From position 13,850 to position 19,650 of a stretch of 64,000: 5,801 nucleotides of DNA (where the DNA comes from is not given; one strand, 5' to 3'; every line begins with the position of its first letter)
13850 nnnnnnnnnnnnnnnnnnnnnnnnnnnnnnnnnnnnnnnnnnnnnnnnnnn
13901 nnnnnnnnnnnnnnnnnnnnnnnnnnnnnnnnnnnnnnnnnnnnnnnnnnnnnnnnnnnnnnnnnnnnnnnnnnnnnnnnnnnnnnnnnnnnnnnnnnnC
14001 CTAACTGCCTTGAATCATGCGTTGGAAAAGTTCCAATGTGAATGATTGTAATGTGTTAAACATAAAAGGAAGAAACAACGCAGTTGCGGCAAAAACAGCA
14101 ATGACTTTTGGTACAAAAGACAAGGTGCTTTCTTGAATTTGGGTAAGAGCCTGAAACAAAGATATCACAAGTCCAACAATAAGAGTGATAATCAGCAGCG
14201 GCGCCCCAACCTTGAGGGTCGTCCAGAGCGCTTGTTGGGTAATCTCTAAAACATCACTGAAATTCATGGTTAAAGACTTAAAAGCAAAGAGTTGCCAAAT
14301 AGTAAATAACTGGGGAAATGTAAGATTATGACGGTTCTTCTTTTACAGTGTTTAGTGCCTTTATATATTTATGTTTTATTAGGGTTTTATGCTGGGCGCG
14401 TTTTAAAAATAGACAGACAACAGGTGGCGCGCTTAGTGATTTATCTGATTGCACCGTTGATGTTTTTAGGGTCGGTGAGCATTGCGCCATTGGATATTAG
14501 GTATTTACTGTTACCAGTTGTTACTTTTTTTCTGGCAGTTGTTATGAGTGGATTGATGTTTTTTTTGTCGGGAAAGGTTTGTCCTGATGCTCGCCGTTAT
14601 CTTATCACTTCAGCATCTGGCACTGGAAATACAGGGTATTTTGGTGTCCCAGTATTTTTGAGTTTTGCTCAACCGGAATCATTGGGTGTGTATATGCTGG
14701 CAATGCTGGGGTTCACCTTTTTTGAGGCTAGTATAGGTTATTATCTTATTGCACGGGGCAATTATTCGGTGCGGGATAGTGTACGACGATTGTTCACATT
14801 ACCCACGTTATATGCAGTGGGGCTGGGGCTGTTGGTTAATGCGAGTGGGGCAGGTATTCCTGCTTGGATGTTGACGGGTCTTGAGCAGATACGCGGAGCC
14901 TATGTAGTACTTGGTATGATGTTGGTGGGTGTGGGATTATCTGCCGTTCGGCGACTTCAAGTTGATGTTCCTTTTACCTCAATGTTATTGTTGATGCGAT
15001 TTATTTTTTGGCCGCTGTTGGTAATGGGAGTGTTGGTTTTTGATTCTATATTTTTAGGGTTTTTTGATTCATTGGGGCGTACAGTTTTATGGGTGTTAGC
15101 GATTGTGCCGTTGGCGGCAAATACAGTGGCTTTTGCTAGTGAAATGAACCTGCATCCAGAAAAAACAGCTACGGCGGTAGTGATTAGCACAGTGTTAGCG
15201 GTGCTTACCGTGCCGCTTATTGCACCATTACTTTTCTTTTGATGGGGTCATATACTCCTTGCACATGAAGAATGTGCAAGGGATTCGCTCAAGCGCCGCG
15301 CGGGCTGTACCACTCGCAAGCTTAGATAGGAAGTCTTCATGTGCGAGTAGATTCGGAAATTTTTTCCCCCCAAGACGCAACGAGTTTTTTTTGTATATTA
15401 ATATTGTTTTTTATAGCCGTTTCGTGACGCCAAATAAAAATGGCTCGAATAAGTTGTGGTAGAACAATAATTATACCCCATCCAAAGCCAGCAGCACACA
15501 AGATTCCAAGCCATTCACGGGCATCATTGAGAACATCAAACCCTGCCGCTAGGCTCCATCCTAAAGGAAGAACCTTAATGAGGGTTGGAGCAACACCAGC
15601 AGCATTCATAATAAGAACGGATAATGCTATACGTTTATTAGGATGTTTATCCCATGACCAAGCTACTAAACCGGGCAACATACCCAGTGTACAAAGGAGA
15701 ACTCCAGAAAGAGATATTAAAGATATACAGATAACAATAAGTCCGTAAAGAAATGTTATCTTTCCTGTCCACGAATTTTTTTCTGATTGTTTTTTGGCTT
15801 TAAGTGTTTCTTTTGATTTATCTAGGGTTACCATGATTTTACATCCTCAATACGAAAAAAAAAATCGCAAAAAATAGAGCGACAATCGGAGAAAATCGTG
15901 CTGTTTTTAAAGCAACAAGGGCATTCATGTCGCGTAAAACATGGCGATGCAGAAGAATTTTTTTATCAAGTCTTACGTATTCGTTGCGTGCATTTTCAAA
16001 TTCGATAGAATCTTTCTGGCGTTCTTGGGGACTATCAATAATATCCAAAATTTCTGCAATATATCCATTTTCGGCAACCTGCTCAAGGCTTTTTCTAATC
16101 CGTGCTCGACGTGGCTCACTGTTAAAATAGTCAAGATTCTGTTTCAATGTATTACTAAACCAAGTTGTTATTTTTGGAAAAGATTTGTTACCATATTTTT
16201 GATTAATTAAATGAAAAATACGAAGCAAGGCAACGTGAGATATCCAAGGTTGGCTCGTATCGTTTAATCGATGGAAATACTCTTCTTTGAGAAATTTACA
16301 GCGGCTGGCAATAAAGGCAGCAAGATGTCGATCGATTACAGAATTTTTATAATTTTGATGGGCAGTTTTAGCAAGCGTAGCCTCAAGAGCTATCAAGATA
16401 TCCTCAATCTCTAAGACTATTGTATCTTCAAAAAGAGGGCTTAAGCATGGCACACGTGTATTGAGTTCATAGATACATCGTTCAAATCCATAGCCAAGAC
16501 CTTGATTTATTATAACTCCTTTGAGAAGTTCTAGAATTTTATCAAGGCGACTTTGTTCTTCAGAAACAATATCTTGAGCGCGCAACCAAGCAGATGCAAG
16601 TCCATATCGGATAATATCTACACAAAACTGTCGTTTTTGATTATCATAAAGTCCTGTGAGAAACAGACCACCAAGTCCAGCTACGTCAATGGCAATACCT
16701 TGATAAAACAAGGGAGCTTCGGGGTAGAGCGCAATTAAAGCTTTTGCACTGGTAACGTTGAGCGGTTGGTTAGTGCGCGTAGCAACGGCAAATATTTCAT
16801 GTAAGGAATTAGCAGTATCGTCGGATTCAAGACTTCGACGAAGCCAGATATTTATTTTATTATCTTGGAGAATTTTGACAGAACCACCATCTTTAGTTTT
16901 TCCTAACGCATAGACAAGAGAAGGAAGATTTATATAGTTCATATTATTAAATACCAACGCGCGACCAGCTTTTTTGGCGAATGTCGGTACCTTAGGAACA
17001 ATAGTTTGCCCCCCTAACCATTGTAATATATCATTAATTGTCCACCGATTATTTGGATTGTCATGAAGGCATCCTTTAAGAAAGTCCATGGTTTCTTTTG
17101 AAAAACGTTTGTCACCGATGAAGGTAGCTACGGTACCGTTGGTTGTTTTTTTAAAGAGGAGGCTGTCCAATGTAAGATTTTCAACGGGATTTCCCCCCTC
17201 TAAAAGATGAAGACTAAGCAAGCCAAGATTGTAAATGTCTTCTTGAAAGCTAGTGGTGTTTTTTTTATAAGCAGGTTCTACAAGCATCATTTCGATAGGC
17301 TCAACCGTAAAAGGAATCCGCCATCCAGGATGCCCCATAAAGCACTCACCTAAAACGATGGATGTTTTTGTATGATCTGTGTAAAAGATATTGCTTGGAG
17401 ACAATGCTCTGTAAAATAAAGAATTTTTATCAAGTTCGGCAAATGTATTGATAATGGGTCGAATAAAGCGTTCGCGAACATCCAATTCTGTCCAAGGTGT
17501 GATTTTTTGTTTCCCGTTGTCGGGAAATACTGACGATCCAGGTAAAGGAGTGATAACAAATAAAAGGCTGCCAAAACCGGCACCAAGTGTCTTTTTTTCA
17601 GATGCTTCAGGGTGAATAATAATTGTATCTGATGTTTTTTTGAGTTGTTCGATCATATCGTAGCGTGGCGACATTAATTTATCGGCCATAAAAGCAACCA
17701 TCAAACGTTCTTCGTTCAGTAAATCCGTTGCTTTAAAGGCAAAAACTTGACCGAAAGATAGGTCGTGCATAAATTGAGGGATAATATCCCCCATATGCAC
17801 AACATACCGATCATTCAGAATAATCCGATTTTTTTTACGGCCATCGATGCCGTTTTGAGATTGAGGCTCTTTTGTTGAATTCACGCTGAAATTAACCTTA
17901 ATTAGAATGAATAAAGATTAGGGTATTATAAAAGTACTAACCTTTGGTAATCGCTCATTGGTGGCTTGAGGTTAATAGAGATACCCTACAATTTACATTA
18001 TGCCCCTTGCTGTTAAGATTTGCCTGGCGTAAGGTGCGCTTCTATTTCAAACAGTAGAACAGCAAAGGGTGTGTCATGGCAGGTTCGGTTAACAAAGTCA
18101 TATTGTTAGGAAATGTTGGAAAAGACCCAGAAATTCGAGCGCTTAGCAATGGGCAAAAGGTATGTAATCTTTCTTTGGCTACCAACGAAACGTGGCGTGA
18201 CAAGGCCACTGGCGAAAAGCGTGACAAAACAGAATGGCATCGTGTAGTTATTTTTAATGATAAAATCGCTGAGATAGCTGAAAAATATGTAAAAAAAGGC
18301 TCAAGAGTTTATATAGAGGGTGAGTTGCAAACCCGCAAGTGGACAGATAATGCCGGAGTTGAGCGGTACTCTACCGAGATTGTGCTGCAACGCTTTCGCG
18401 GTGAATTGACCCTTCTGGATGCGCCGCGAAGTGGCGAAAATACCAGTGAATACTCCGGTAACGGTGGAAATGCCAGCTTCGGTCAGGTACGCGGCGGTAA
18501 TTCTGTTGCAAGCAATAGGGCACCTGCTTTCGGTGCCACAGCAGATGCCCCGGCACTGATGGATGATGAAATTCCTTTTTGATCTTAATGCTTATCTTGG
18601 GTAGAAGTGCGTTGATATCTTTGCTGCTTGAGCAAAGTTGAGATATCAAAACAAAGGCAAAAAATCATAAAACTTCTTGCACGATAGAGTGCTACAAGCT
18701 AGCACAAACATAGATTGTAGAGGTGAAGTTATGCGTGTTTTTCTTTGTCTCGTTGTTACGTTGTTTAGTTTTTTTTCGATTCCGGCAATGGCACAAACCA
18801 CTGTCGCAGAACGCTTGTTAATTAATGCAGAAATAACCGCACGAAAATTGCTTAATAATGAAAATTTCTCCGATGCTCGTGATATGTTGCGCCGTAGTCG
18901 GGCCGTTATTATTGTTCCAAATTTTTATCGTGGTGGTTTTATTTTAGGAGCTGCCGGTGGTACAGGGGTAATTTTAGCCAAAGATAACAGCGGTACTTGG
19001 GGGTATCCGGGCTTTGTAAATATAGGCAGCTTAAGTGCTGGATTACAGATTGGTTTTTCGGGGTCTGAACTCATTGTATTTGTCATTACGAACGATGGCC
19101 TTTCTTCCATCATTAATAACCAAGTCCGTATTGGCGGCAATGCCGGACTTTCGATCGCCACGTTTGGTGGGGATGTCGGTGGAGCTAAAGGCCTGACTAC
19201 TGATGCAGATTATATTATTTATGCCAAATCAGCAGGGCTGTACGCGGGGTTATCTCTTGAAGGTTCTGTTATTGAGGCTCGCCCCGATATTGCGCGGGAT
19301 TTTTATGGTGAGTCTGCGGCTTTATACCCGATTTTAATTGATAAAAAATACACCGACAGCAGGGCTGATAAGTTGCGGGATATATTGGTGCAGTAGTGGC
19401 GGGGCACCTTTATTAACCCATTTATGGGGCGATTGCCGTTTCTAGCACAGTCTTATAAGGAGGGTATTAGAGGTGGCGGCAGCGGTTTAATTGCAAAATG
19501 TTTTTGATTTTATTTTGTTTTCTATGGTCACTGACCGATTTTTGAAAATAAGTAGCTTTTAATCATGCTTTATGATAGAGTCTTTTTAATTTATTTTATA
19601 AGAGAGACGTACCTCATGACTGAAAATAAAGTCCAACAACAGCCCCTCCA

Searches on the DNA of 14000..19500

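Call 98: search_rna_families(source=window, start=14000, end=19500, threshold=evalue, max_evalue=0.1)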
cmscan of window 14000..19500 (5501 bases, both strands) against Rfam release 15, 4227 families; matches with E-value up to 0.1: 0.
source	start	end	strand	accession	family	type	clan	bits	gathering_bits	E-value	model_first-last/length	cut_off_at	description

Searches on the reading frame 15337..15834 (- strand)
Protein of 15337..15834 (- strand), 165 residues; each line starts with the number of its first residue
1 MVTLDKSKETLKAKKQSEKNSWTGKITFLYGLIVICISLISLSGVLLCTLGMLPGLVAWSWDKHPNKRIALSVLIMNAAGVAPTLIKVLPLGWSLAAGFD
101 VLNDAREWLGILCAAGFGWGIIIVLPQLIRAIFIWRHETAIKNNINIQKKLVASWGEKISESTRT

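Call 3: search_protein_families(library=pfam, proteins=[window:15337-15834:-], max_evalue=1)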
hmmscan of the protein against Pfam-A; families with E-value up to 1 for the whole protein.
window:15337-15834:- (165 aa): 2 families
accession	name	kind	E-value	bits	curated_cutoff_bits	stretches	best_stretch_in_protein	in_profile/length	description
PF15038.11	Jiraiya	-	0.013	15.4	27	0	110-140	133-163/169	Jiraiya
PF05739.25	SNARE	-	0.11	12.9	26.8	1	8-38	22-52/53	SNARE domain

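Call 4: search_protein_families(library=ncbifam, proteins=[window:15337-15834:-], max_evalue=1)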
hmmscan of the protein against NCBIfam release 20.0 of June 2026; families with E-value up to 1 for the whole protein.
window:15337-15834:- (165 aa): 1 family
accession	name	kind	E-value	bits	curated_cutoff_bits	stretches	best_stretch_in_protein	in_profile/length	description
NF033464.1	cyanoexo_CrtC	exception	0.00038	20.1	225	1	3-119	50-165/278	cyanoexosortase C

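Call 5: search_protein_families(library=padloc, proteins=[window:15337-15834:-], max_evalue=1)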
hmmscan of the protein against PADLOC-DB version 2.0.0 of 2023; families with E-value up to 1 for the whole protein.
window:15337-15834:- (165 aa): 0 families

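Call 39: find_homologous_proteins(query=A2, max_evalue=0.001)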
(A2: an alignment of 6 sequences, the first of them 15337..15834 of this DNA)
Query A2 (6 sequences) (165 aa, profile of the alignment): 28 proteins with E <= 0.001 among 7860 candidates.
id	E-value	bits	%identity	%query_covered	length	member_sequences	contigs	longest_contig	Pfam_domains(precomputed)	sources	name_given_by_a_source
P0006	2.3e-72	260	96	100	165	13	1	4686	-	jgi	jgi:hypothetical protein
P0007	1.2e-70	255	80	87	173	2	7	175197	-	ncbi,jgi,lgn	ncbi:MAG: hypothetical protein ACK5O1_03395 [Holosporales bacterium]|jgi:hypothetical protein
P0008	1.5e-66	241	24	83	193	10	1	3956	-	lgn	-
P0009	3.3e-65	237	27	87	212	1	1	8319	-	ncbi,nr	ncbi:MAG: hypothetical protein P1V34_15955 [Alphaproteobacteria bacterium]|nr:hypothetical protein [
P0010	6.1e-60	220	28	79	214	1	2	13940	-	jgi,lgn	jgi:hypothetical protein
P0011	3.5e-58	214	27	87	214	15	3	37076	-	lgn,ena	-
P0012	5.9e-57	210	22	95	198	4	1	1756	-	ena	-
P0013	1.9e-54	202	22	98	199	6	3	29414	-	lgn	-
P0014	3.8e-53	198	24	94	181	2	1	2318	-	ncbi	ncbi:MAG: hypothetical protein RLN80_09905, partial [Rhodospirillales bacterium]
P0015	2.4e-49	185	28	92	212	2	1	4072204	-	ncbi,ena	-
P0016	5.3e-49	184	29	92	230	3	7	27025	-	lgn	-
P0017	7.9e-47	177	30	87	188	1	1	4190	-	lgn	-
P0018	1.3e-46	176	34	79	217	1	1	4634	-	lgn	-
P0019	2.4e-46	175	29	82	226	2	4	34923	-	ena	-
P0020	2.5e-46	175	31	79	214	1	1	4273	-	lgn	-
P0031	3.6e-34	136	25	72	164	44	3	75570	-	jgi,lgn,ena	-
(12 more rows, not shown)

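Call 40: find_encoding_contigs(protein=P0015, flank=10000, max_places=3)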
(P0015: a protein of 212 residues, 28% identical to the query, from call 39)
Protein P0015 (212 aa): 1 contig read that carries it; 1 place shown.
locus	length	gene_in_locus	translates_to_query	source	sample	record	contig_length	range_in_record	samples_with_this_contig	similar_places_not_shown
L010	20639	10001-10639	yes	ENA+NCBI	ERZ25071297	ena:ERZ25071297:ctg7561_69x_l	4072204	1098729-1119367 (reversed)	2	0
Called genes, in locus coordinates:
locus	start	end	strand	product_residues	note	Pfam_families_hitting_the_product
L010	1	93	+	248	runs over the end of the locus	PF12798:Fer4_3 (faint), PF12838:Fer4_7, PF13187:Fer4_9 (faint), PF13237:Fer4_10 (weak), PF13247:Fer4_11, PF00037:Fer4 (weak), PF12797:Fer4_2 (weak), PF12837:Fer4_6 (weak)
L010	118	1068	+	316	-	PF03916:NrfD (weak), PF04976:DmsC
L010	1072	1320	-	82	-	-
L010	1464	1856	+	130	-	-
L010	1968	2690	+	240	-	PF00106:adh_short, PF08659:KR, PF13460:NAD_binding_10 (weak), PF13561:adh_short_C2, PF23441:SDR (weak)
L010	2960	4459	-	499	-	PF04348:LppC, PF13458:Peripla_BP_6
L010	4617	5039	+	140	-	PF02021:UPF0102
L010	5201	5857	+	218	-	PF04972:BON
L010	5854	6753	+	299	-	PF13369:Transglut_core2, PF13371:TPR_9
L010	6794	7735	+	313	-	PF02951:GSH-S_N, PF02955:GSH-S_ATP, PF08443:RimK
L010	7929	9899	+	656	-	PF00069:Pkinase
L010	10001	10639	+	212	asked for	-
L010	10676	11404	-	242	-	PF12697:Abhydrolase_6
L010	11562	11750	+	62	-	-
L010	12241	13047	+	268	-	-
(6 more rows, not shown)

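Call 41: find_encoding_contigs(protein=P0031, flank=10000, max_places=3)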
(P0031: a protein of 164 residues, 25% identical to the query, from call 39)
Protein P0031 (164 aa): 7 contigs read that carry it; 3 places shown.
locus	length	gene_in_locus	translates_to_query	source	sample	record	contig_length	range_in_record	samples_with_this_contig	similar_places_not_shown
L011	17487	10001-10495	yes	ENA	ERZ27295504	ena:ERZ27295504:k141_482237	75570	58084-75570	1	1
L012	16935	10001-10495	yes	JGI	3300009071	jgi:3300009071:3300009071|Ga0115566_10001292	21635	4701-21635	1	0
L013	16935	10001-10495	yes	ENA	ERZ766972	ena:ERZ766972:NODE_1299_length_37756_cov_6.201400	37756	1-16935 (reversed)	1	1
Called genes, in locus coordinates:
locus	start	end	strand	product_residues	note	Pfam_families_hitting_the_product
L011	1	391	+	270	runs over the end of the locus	PF00005:ABC_tran, PF13304:AAA_21 (weak)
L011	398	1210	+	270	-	PF00528:BPD_transp_1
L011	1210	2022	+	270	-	PF00528:BPD_transp_1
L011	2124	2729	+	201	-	-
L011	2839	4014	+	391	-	PF13393:tRNA-synt_His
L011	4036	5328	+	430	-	PF00709:Adenylsucc_synt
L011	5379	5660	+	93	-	-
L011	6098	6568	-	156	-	PF01243:PNPOx_N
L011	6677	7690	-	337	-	PF02746:MR_MLE_N, PF13378:MR_MLE_C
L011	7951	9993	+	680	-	-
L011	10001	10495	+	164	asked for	-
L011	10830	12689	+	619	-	PF13667:ThiC-associated, PF01964:ThiC_Rad_SAM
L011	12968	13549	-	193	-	PF02775:TPP_enzyme_C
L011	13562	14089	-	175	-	PF02776:TPP_enzyme_N (weak)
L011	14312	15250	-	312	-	-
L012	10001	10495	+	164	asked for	-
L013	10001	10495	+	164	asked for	-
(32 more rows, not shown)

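Call 106: search_protein_families(library=pfam, alignment_id=A6, max_evalue=5)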
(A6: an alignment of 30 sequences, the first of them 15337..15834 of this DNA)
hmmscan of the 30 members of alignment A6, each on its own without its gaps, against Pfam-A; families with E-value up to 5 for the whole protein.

A. member 1, window:15337-15834:- (165 aa): 2 families
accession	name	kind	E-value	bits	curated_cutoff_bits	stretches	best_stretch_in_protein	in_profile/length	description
PF15038.11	Jiraiya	-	0.013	15.4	27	1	110-140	133-163/169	Jiraiya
PF05739.25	SNARE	-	0.11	12.9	26.8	1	8-38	22-52/53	SNARE domain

B. families by the number of members that match (of 30 scanned): 26 families (the first 25 are shown)
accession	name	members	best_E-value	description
PF10724.14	DUF2516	4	0.19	Protein of unknown function (DUF2516)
PF06305.16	LapA_dom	3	0.0091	Lipopolysaccharide assembly protein A domain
PF11014.13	DUF2852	2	0.0055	Protein of unknown function (DUF2852)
PF15038.11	Jiraiya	2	0.013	Jiraiya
PF00662.26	Proton_antipo_N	2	0.013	NADH-Ubiquinone oxidoreductase (complex I), chain 5 N-terminus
PF16311.10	TMEM100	2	0.074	Transmembrane protein 100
PF11045.13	YbjM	1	0.011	Putative inner membrane protein of Enterobacteriaceae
PF23494.1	bPH_10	1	0.074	YqeB-like bacterial PH domain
PF24220.1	DUF7439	1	0.085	Family of unknown function (DUF7439)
PF18613.6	TrkA_TMD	1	0.092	Tyrosine kinase receptor A trans-membrane domain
PF13796.11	Sensor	1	0.1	Putative sensor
PF14897.12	EpsG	1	0.1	EpsG family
PF05739.25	SNARE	1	0.11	SNARE domain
PF00060.32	Lig_chan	1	0.11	Ligand-gated ion channel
PF17754.6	TetR_C_14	1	0.13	MftR C-terminal domain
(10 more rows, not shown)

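Call 107: search_solved_structures(query=A6, max_evalue=10)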
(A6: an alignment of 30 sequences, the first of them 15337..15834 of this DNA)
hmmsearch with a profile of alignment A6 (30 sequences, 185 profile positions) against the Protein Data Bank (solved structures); distinct sequences matched with E-value up to 10: 4.
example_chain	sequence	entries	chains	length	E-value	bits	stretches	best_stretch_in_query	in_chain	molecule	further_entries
7xt8_R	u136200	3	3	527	0.29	13.8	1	32-93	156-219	Soluble cytochrome b562,5-hydroxytryptamine receptor 4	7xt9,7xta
1sl8_A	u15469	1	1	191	1.7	11.3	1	110-167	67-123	Aequorin 1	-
7sf8_A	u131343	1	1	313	5.7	9.6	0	35-73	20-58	Isoform 2 of Adhesion G-protein coupled receptor G1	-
9grx_L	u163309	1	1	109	9.3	8.9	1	109-139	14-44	NAD(P)H-quinone oxidoreductase subunit L, chloroplastic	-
